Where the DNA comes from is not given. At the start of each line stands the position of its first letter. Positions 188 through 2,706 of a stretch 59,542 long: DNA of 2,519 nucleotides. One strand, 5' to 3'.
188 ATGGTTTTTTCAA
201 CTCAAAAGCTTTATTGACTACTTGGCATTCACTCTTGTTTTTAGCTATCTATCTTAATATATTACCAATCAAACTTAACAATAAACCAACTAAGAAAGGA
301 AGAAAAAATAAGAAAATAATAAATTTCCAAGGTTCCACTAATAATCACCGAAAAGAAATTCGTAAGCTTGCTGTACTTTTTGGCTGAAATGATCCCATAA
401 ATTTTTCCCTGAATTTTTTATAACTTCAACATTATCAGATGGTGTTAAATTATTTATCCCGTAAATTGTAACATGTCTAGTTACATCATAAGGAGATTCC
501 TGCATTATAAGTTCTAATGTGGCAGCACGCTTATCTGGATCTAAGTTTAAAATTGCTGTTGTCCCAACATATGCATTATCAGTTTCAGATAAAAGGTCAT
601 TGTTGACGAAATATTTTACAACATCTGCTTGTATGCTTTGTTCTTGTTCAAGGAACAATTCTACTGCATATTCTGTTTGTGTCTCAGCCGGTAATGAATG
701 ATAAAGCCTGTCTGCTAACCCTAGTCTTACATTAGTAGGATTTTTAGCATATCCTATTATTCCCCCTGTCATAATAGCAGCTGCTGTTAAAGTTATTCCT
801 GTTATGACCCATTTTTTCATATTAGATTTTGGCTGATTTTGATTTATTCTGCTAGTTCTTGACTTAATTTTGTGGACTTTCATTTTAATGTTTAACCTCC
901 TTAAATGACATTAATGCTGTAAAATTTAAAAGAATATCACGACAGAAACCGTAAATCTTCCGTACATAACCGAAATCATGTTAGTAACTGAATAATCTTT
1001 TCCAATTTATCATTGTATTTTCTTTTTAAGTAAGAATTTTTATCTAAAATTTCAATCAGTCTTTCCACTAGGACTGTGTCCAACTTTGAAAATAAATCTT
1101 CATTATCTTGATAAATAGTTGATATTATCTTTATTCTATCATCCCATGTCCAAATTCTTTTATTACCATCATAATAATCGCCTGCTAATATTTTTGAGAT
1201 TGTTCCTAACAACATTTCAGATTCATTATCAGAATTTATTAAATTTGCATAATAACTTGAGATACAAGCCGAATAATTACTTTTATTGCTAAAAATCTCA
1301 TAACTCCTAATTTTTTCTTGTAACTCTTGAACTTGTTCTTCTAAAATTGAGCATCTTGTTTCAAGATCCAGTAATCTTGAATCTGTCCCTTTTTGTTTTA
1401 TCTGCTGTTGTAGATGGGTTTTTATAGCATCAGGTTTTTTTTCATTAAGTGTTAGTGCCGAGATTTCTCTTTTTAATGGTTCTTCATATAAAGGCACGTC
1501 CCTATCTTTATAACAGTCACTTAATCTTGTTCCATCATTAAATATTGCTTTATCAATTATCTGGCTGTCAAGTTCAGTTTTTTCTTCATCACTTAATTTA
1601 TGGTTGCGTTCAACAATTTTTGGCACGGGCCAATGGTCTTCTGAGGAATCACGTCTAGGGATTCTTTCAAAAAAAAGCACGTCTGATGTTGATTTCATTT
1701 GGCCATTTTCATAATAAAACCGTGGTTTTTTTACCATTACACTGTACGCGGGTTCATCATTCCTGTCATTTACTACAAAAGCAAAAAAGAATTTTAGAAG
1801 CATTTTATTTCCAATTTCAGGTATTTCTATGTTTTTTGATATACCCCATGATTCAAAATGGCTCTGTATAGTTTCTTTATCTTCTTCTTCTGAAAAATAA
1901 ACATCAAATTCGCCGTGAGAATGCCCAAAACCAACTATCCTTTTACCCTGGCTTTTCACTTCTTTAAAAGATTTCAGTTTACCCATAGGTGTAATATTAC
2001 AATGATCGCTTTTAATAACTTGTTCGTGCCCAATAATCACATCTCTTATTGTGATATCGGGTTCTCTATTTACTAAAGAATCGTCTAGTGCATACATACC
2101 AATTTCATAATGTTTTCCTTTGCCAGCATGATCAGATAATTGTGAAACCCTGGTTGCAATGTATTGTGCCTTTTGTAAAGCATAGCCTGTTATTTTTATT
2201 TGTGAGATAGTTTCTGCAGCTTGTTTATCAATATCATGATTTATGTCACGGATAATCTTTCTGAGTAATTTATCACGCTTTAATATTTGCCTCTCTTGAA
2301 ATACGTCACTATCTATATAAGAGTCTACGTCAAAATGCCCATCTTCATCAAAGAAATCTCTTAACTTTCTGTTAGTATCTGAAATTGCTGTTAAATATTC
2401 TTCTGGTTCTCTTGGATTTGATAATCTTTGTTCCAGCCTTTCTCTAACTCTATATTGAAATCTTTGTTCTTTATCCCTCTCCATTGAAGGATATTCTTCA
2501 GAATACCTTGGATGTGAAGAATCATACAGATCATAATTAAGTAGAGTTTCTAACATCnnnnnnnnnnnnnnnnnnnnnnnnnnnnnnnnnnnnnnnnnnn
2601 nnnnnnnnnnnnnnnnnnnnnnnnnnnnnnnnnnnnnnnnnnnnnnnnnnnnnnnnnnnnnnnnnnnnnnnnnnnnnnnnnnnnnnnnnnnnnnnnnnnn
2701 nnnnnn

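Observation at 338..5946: Self-contained membrane - JAB - E1 - JAB - membrane locus: candidate new ubiquitin-like conjugation/deconjugation system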

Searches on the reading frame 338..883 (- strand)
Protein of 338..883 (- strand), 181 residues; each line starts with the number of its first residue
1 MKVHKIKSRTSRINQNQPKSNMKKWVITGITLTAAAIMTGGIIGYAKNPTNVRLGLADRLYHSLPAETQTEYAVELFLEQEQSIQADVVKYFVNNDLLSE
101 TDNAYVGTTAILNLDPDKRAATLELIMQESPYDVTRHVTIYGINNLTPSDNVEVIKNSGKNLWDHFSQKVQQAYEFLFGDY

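Call 3: search_protein_families(library=pfam, proteins=[window:338-883:-], max_evalue=1)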
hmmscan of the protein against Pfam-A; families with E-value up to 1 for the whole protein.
window:338-883:- (181 aa): 1 family
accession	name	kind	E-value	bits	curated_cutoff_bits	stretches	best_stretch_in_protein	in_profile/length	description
PF19258.4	KxYKxGKxW_sig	-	0.75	10.2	23.6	0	23-40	13-31/41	KxYKxGKxW signal peptide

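Call 4: search_protein_families(library=padloc, proteins=[window:338-883:-], max_evalue=1)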
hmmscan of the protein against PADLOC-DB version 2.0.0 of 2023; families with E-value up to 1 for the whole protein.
window:338-883:- (181 aa): 0 families

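Call 5: search_protein_families(library=ncbifam, proteins=[window:338-883:-], max_evalue=1)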
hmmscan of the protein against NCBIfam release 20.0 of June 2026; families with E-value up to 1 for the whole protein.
window:338-883:- (181 aa): 2 families
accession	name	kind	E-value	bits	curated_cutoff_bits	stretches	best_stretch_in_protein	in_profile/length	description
NF052589.1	ArlH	equivalog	0.0065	16.2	215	1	69-157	55-133/229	archaellum protein ArlH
NF053738.1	S2SprSpoIIQBc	equivalog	0.048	13.3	250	1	9-52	8-50/232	stage II sporulation protein SpoIIQ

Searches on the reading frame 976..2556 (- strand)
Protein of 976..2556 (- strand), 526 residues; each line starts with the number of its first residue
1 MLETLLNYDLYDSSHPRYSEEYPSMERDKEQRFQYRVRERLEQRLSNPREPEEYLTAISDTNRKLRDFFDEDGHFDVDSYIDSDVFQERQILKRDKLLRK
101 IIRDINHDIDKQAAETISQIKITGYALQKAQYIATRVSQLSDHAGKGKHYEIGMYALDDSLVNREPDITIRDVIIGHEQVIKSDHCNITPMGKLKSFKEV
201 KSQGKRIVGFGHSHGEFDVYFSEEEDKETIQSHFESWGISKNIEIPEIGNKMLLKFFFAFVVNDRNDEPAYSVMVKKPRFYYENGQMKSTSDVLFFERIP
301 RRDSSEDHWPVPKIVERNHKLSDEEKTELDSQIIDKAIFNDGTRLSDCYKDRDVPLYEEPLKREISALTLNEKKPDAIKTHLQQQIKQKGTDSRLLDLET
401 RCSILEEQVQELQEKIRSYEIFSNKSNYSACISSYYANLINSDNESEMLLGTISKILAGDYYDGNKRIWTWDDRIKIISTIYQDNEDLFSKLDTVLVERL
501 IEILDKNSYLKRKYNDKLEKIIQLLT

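Call 3: search_protein_families(library=pfam, proteins=[window:976-2556:-], max_evalue=1)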
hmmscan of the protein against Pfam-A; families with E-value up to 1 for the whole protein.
window:976-2556:- (526 aa): 3 families
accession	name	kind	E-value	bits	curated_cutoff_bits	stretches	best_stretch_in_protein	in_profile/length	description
PF14464.11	Prok-JAB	-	0.023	15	25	1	139-227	7-88/114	Prokaryotic homologs of the JAB domain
PF16326.10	ABC_tran_CTD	-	0.027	15.1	32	0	397-426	12-41/69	ABC transporter C-terminal domain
PF05209.18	MinC_N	-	0.15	12.6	27.3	1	366-420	11-68/71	Septum formation inhibitor MinC, N-terminal domain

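Call 4: search_protein_families(library=padloc, proteins=[window:976-2556:-], max_evalue=1)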
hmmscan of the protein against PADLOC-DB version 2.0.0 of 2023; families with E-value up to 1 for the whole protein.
window:976-2556:- (526 aa): 0 families

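Call 5: search_protein_families(library=ncbifam, proteins=[window:976-2556:-], max_evalue=1)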
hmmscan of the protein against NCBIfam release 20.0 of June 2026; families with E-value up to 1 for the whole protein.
window:976-2556:- (526 aa): 3 families
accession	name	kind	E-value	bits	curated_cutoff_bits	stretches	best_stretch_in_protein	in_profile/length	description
NF011450.0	PRK14872.1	equivalog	0.00043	19.7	407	1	382-442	48-108/338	rod shape-determining protein MreC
NF041370.1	desamp_Halo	equivalog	0.0038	17.1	130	1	187-226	57-96/133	desampylase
NF002024.0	PRK00846.1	equivalog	0.81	9.9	90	1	387-416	8-37/78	hypothetical protein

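Call 50: find_homologous_proteins(query=window:976-2556:-, max_evalue=0.00001)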
Query window:976-2556:- (526 aa): 6 proteins with E <= 0.00001 among 8000 candidates.
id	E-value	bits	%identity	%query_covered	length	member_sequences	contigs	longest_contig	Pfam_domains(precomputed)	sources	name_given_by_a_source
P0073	0.0e+0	1173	100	100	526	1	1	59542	-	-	-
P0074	4.3e-160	552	63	79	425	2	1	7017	-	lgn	-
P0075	2.6e-149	516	64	72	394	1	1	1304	-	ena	-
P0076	5.3e-122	426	42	99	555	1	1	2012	PF14464.12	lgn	-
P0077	1.6e-87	313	44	66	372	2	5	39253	-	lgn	-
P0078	3.6e-41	160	59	27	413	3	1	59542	-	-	-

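Call 51: find_encoding_contigs(protein=P0074, flank=7000, max_places=1)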
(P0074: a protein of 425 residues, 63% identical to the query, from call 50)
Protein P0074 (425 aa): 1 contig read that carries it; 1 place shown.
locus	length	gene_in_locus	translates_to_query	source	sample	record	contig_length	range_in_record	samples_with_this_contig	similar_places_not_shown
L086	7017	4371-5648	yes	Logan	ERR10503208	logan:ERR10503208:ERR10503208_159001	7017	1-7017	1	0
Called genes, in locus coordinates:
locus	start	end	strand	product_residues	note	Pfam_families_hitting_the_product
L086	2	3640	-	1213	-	?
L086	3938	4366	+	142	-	-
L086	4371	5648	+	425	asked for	-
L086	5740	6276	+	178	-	-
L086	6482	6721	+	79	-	PF24434:DUF7557 (weak)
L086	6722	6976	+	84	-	PF05016:ParE_toxin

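Call 52: find_encoding_contigs(protein=P0077, flank=8000, max_places=1)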
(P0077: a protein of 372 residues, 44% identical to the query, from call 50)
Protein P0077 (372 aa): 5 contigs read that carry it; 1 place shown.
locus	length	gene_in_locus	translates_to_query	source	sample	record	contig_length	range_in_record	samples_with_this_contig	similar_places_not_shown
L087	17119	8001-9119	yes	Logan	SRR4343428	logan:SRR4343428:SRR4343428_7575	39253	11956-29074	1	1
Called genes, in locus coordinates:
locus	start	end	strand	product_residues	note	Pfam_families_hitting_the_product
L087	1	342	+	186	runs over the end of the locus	PF01871:AMMECR1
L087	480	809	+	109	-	-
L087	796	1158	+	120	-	PF10049:DUF2283 (weak)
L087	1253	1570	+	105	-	-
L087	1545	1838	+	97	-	-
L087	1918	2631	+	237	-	-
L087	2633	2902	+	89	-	-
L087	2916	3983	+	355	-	-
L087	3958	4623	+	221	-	PF04473:DUF553 (faint), PF01841:Transglut_core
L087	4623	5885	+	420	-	-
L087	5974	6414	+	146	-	-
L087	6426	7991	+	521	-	PF00899:ThiF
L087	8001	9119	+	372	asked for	-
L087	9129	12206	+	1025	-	-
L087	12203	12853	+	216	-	-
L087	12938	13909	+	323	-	PF00069:Pkinase, PF07714:PK_Tyr_Ser-Thr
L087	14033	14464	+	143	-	-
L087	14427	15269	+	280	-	PF00551:Formyl_trans_N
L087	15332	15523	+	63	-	PF18929:DUF5678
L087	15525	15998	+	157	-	-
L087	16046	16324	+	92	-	-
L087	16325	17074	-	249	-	-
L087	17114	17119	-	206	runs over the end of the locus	PF00149:Metallophos, PF12850:Metallophos_2, PF14582:Metallophos_3 (faint)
